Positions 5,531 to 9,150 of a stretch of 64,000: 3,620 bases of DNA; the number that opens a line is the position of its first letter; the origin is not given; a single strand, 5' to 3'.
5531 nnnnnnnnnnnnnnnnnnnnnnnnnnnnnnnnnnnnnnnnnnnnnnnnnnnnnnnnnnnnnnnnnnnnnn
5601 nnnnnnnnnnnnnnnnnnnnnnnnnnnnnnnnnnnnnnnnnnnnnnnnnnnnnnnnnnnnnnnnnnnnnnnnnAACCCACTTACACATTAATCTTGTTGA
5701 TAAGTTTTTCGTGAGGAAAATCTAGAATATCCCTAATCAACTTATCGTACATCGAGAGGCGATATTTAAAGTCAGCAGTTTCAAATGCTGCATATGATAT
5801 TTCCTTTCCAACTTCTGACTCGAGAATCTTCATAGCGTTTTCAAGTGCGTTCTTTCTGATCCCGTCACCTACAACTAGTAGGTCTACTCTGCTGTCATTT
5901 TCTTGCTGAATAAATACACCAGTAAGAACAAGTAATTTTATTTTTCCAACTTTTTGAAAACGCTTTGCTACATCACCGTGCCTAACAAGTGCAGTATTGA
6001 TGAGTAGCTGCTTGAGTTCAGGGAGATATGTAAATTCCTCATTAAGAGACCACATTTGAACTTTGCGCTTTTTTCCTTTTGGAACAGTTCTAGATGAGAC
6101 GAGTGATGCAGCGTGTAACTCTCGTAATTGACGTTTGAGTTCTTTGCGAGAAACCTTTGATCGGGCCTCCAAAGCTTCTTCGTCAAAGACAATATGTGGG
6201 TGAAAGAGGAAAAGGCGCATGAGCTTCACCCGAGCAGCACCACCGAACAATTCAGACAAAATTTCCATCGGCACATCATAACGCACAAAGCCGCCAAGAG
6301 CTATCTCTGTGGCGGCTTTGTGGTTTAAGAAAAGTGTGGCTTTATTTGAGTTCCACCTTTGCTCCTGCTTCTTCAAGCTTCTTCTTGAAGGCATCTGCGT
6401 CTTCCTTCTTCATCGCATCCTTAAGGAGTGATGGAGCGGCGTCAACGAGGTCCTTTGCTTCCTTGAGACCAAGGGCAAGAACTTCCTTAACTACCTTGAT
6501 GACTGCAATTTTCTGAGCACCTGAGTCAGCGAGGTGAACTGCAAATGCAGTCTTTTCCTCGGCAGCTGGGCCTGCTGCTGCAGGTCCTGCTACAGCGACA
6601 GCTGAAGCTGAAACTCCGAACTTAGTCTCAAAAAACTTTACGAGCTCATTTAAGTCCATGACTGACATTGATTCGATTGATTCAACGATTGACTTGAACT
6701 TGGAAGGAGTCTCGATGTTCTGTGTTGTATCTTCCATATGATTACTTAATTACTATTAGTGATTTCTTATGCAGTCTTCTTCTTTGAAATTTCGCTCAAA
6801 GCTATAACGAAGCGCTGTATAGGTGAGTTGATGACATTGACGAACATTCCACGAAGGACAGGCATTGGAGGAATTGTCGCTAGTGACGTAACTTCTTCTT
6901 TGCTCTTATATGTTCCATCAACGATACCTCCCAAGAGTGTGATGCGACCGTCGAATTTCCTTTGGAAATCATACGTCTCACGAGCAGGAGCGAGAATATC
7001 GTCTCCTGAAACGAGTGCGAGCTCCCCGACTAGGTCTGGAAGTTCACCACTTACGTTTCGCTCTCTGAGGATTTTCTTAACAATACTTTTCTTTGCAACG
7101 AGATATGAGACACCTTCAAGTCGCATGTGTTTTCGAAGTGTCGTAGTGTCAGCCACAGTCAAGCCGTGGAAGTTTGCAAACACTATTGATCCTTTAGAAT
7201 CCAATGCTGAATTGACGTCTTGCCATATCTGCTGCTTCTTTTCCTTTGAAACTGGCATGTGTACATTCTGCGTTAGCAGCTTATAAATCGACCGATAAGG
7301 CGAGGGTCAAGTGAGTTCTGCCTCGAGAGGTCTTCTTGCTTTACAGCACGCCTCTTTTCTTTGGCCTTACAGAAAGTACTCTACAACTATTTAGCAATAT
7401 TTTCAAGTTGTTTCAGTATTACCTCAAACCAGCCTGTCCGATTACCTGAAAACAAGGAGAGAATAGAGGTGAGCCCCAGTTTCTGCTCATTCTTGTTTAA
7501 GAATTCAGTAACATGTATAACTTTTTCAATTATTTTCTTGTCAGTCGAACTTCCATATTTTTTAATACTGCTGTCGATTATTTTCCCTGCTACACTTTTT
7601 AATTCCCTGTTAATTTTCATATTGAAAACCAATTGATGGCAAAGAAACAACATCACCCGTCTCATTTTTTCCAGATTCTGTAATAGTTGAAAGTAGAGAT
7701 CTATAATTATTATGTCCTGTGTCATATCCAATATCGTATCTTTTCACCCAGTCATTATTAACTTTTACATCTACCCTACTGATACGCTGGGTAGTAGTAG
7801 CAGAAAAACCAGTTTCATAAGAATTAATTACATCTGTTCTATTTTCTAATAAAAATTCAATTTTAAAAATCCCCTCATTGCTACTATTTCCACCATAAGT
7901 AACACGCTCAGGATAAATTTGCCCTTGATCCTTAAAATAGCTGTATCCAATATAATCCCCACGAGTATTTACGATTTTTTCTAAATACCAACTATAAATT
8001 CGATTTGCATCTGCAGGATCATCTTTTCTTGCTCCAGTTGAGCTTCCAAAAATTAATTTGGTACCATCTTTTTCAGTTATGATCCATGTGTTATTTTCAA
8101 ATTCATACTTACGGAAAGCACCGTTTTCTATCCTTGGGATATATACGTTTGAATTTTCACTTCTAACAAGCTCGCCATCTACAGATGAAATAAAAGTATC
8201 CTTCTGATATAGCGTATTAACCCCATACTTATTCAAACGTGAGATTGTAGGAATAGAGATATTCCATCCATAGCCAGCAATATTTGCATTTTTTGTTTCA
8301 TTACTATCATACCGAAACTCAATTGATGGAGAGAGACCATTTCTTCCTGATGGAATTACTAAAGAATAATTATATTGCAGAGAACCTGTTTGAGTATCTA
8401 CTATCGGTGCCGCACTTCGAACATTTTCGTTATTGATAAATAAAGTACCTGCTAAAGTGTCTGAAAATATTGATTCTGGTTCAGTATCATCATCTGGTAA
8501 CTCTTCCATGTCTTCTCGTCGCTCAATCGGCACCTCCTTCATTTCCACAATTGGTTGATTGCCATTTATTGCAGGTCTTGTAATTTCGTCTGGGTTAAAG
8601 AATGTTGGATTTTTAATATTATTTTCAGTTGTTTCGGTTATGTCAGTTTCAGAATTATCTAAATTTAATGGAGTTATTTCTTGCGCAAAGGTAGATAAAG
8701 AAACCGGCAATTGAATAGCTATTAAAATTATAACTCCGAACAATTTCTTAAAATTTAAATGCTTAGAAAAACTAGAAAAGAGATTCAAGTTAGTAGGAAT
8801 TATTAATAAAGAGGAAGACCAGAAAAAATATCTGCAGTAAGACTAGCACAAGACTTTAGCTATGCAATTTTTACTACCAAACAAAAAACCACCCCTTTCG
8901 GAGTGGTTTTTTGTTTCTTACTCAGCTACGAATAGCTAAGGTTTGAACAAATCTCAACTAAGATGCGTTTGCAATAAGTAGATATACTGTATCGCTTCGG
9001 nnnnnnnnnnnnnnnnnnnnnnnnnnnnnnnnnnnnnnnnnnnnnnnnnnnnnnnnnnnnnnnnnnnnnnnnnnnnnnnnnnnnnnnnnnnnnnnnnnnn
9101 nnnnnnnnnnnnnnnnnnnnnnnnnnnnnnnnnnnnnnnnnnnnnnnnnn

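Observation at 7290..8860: AT-rich 1.5-kb islet next to rplJ encoding only the N-terminal SpvB/TcB domain of a Tc-toxin/RHS-type protein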

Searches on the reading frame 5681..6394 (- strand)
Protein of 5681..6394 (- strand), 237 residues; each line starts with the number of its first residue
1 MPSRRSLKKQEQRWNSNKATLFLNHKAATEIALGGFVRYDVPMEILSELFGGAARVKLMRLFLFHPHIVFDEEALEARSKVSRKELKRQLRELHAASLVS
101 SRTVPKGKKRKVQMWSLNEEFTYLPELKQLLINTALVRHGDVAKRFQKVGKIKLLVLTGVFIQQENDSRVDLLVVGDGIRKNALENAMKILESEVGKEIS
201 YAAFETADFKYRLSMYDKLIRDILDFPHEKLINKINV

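Call 3: search_protein_families(library=pfam, proteins=[window:5681-6394:-], max_evalue=1)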
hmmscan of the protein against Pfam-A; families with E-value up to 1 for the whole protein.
window:5681-6394:- (237 aa): 3 families
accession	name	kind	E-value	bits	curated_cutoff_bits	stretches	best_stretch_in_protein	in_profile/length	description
PF02002.24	TFIIE_alpha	-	0.07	13.4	22.9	1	44-109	5-68/105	TFIIE alpha subunit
PF09202.17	Rio2_N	-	0.13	13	27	0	69-103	24-58/82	Rio2, N-terminal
PF01638.23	HxlR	-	0.21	11.9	20.8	1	77-108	27-58/91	HxlR-like helix-turn-helix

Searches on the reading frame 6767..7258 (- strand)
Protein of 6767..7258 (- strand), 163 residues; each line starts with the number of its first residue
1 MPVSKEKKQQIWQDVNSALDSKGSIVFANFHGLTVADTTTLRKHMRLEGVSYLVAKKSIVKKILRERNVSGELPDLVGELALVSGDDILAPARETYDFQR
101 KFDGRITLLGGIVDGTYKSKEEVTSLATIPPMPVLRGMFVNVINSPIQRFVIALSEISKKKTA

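Call 27: find_related_loci(query=window:6767-7258:-, collection=genome_contigs, flank=8000)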
Query window:6767-7258:- (163 aa) in genome_contigs; peptide patterns used: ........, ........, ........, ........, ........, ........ (x = any residue, [..] = any of these).
600 stretches matched a pattern (row limit reached: there are more); 345 encode a relative of the query (tblastn E <= 1e-3); the best 80 are kept; 80 distinct loci.
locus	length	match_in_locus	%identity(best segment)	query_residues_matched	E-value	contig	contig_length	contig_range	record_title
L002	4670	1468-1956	63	1-163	2e-66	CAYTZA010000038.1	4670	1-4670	MAG TPA_asm: uncultured Candidatus Saccharibacteria bacterium isolate SRP286056_co1_600 genome assembly, contig: NODE_27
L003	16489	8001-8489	63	1-163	4e-65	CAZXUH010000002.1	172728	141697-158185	MAG TPA_asm: uncultured Candidatus Saccharibacteria bacterium isolate SRP292972_co3_33 genome assembly, contig: NODE_120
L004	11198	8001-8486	51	1-162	9e-56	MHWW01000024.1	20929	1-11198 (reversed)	MAG: Candidatus Zambryskibacteria bacterium RIFOXYC1_FULL_39_10 rifoxyc1_full_scaffold_872, whole genome shotgun sequenc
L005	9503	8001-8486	52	1-162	3e-55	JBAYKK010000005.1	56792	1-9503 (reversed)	MAG: Candidatus Paceibacterota bacterium isolate SO_2016_GW1_78 scaffold01134_OW334_2016, whole genome shotgun sequence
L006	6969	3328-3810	51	1-162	1e-54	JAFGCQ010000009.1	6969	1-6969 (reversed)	MAG: Candidatus Zambryskiibacteriota bacterium isolate Zod_Metabat.1126 k87_5516296, whole genome shotgun sequence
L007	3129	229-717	51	1-163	1e-54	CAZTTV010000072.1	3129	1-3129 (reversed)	MAG TPA_asm: uncultured Candidatus Saccharibacteria bacterium isolate SRP128015_co3_109 genome assembly, contig: NODE_49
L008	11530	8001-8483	50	1-161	2e-53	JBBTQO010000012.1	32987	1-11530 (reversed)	MAG: Patescibacteria group bacterium isolate H43-bin019_1 H43_bin019_1_000000000012, whole genome shotgun sequence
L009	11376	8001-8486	51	1-162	5e-53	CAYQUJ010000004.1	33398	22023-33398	MAG TPA_asm: uncultured Candidatus Saccharibacteria bacterium isolate SRP050083_co1_466 genome assembly, contig: NODE_44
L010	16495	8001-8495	52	1-162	5e-53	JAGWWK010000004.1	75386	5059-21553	MAG: Patescibacteria group bacterium isolate REEB441 contig-150_475, whole genome shotgun sequence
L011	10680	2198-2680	50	1-161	7e-53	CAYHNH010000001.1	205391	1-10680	MAG TPA_asm: uncultured Candidatus Saccharibacteria bacterium isolate ERP119705_co13_543 genome assembly, contig: NODE_3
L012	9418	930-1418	52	1-162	7e-53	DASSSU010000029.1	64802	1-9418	MAG TPA_asm: Candidatus Paceibacterota bacterium isolate SMAG_U523 k141_1479663, whole genome shotgun sequence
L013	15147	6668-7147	50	1-160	2e-52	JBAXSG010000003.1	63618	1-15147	MAG: Candidatus Taylorbacteria bacterium isolate ELA603 MAG603_3, whole genome shotgun sequence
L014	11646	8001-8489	49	1-163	2e-52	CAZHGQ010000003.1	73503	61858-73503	MAG TPA_asm: uncultured Candidatus Saccharibacteria bacterium isolate SRP257259_co1_375 genome assembly, contig: NODE_32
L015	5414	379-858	52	1-161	1e-52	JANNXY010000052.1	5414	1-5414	MAG: bacterium isolate VAR_34_metabat_123 VAR_34_k141_1114767, whole genome shotgun sequence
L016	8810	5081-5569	49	1-163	1e-51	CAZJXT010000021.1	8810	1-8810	MAG TPA_asm: uncultured Candidatus Saccharibacteria bacterium isolate SRP135725_co1_120 genome assembly, contig: NODE_11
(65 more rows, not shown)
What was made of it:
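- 6767..7258 (-): rplJ (ribosomal protein L10), the native downstream neighbour. 345 relatives were found with it (call 27).
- Tried and rejected: The genome scan with L10 gave at best 63% identity (call 27).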

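Call 51: find_related_loci(query=window:6767-7258:-, collection=metagenome_contigs, flank=6000)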
Query window:6767-7258:- (163 aa) in metagenome_contigs; peptide patterns used: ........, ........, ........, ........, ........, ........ (x = any residue, [..] = any of these).
600 stretches matched a pattern (row limit reached: there are more); 278 encode a relative of the query (tblastn E <= 1e-3); the best 80 are kept; 80 distinct loci.
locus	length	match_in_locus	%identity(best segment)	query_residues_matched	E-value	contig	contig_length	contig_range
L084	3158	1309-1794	56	1-162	9e-63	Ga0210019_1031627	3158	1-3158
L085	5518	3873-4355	59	1-162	1e-61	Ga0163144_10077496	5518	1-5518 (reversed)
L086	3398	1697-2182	50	1-162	2e-56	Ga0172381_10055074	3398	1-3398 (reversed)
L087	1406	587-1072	54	1-162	2e-58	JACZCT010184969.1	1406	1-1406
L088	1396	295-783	51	1-163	4e-57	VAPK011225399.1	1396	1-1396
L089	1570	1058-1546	51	1-163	1e-56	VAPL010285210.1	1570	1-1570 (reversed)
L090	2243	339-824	51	1-162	3e-55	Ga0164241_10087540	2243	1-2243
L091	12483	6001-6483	50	1-161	6e-54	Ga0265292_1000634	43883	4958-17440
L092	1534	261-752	49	1-163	8e-56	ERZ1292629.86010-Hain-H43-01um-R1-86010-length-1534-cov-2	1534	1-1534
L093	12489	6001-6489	52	1-163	1e-53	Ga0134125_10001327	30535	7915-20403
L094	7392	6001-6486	49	1-162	9e-54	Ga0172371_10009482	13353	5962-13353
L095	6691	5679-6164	51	1-162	3e-53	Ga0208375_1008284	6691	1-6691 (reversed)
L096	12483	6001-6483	52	1-161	1e-52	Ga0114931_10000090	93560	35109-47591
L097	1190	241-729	47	1-163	8e-55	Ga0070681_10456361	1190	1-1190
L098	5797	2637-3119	51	1-161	8e-52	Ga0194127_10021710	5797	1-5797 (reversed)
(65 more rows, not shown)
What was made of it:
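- Tried and rejected: The metagenome scan with L10 gave at best 59% identity (call 51).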

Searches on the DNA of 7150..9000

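Call 46: search_rna_families(source=window, start=7150, end=9000, threshold=evalue, max_evalue=1)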
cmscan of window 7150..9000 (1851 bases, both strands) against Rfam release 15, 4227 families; matches with E-value up to 1: 4.
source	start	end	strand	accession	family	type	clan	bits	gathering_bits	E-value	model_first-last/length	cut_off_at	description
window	8851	8918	-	RF02351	psRNA14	Gene; sRNA;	-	30.9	60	0.0096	1-84/84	no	Proteobacteria sRNA psRNA14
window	8855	8928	+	RF02621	BSnc120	Gene; sRNA;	-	23.9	114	0.016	1-88/88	no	Brucella sRNA 120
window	8880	8963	-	RF01859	Phe_leader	Cis-reg; leader;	-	22.1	55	0.94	1-125/125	no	Phenylalanine leader peptide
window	8791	8918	+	RF02637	EF0408_EF0409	Gene; sRNA;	-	14.8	440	0.51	1-412/412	no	Enterococcus sRNA EF0408_EF0409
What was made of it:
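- Tried and rejected: Rfam on the islet: only sub-threshold terminator-like matches (call 46).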

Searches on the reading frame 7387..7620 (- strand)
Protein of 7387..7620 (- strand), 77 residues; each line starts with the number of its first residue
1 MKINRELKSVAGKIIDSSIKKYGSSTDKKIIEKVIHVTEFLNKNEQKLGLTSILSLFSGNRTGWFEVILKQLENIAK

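Call 15: find_homologous_proteins(query=window:7390-7620:-, max_evalue=10)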
Query seq(77 aa) (77 aa): 1 proteins with E <= 10 among 1 candidates.
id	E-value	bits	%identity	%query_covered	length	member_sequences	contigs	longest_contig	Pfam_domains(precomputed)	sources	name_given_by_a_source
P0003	2.4e-40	153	100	100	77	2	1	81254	-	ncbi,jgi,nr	ncbi:MAG TPA: hypothetical protein PLF31_02085 [Candidatus Paceibacterota bacterium]|nr:hypothetical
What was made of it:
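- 7387..7620 (-): orf77: a 77-codon orphan ORF whose ATG overlaps the end of the SpvB ORF by 11 nt (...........). It is AT-rich and lies inside the islet. It is a candidate orphaned immunity gene or a chance or remnant ORF. Only an identical copy exists among 5.8 billion protein clusters (call 15).
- The orf77 product is also on record from an NCBI MAG contig of 81 kb (call 15).
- Tried and rejected: No homologue (call 15).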

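Call 53: search_protein_families(library=ncbifam, proteins=[window:7387-7620:-], max_evalue=1)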
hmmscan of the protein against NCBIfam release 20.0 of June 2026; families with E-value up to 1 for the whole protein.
window:7387-7620:- (77 aa): 0 families

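Call 54: search_protein_families(library=padloc, proteins=[window:7387-7620:-], max_evalue=1)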
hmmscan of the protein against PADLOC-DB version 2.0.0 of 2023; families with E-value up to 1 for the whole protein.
window:7387-7620:- (77 aa): 0 families

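Call 74: predict_structure(protein=window:7387-7620:-)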
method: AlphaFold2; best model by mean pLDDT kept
length: 77 residues; sequences in the alignment: 1
mean_pLDDT: 56.2   pTM: 0.33
mean pLDDT of the five models: 56.2, 54.5, 52.9, 52.1, 50.4
residues with pLDDT >= 90: 0; 70-90: 1; 50-70: 65; < 50: 11
segments of 3 or more residues with pLDDT < 50: 1-4
pLDDT, mean of each block of 10 residues (from residue 1): 51 59 58 66 59 52 53 50
secondary structure, 60 per line:
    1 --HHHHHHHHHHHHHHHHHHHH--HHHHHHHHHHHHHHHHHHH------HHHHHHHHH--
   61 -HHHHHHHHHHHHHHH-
elements in order: H3-22 H25-43 H50-58 H62-76
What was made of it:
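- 7387..7620 (-): The model is helical with pLDDT 56 (call 74).
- Tried and rejected: The single-sequence model has pLDDT 56, so no fold search was run (call 74).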

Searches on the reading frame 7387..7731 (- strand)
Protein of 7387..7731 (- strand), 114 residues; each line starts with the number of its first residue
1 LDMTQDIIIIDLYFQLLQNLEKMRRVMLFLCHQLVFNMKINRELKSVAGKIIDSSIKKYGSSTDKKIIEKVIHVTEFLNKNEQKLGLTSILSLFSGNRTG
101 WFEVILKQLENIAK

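Call 3: search_protein_families(library=pfam, proteins=[window:7387-7731:-], max_evalue=1)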
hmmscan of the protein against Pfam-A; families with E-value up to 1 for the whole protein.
window:7387-7731:- (114 aa): 0 families
